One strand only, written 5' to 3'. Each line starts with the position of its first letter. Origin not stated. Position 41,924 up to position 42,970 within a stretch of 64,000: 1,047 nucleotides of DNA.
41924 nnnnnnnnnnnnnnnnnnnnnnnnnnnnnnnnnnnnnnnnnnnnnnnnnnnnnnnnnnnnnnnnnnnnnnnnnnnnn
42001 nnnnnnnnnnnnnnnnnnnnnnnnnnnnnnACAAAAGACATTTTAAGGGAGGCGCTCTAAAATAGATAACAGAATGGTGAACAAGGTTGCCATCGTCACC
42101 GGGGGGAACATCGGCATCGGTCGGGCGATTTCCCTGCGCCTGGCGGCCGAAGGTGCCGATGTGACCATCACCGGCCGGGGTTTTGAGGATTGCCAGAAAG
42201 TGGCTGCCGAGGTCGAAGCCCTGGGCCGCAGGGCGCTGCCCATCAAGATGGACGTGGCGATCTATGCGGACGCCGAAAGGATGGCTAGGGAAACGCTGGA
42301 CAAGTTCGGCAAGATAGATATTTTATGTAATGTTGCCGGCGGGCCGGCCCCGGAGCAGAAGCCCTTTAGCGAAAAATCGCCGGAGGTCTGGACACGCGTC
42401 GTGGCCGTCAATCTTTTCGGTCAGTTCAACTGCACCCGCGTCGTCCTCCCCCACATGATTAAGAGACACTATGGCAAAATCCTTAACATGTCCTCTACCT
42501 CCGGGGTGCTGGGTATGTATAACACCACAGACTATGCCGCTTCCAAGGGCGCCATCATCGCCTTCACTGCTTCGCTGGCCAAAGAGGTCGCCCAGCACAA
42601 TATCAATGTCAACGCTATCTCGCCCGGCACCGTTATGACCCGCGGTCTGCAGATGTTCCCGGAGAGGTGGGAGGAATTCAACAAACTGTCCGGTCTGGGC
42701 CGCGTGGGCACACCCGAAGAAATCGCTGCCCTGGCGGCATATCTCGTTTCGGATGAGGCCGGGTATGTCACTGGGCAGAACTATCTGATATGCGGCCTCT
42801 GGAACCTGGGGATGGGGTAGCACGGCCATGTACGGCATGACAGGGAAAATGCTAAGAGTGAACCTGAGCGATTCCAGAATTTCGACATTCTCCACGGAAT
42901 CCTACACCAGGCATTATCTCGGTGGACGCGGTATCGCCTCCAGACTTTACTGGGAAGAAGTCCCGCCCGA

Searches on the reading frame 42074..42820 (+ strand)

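Call 31: search_protein_families(library=pfam, proteins=[window:42074-42820:+], max_evalue=0.001)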
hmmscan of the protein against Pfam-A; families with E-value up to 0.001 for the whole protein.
window:42074-42820:+ (248 aa): 3 families
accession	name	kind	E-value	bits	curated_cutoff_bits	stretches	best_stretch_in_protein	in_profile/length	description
PF00106.31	adh_short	-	2.5e-58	197.2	26.6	1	4-191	1-186/195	short chain dehydrogenase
PF13561.12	adh_short_C2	-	9.1e-57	192.8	27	1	14-239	7-231/236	Enoyl-(Acyl carrier protein) reductase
PF08659.16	KR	-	5e-13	49.8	22.6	1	7-169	4-164/180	KR domain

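Call 56: search_protein_families(library=ncbifam, proteins=[window:42074-42820:+], max_evalue=0.00001)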
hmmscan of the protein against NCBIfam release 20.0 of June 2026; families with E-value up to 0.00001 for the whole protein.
window:42074-42820:+ (248 aa): 223 families (the best 25 are shown)
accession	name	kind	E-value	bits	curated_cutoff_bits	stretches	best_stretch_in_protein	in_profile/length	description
NF005559.1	PRK07231.1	subfamily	7.4e-64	215.6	215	1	3-239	4-243/249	glucose 1-dehydrogenase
NF004198.0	PRK05653.1-3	equivalog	1.7e-61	207.9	296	1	3-237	7-240/248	3-oxoacyl-ACP reductase FabG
NF009466.0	PRK12826.1-2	subfamily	1.1e-59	201.9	222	1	3-237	3-238/248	3-oxoacyl-ACP reductase FabG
TIGR01830.1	3oxo_ACP_reduc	equivalog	3.2e-59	200.5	297.75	1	6-241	1-236/239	3-oxoacyl-[acyl-carrier-protein] reductase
NF052558.1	MBtsdlDhBudC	equivalog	2.2e-56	191.2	270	1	3-239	3-237/250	meso-2,3-butanediol dehydrogenase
NF006070.0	PRK08213.1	subfamily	2.9e-53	181.1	279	1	3-239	12-252/259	gluconate 5-dehydrogenase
NF004818.0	PRK06172.1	equivalog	2.9e-53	180.8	336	1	2-241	6-248/253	SDR family oxidoreductase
TIGR01829.1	AcAcCoA_reduct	subfamily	5.9e-52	176.7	302.1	1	4-241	1-238/242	acetoacetyl-CoA reductase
NF009468.0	PRK12826.1-4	equivalog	8.1e-52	176.4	318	1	2-241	6-245/256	SDR family oxidoreductase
NF004791.0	PRK06138.1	equivalog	8.6e-52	175.9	312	1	3-242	5-248/252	SDR family oxidoreductase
NF004197.0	PRK05653.1-1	equivalog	5.4e-51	173.6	332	1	2-237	6-240/249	3-oxoacyl-ACP reductase FabG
NF004200.0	PRK05653.1-5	equivalog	1.9e-50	171.7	273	1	3-239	2-237/242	3-oxoacyl-ACP reductase FabG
NF047923.1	pyridox_DH_SDR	equivalog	2.4e-49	168.1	325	1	3-236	3-233/243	pyridoxal 4-dehydrogenase, SDR-type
NF005309.0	PRK06841.1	subfamily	2.5e-49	168.1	286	1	2-241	14-250/255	GolD/DthD family dehydrogenase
NF005806.0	PRK07666.1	equivalog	5.7e-49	166.6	286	1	3-189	7-191/239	3-ketoacyl-ACP reductase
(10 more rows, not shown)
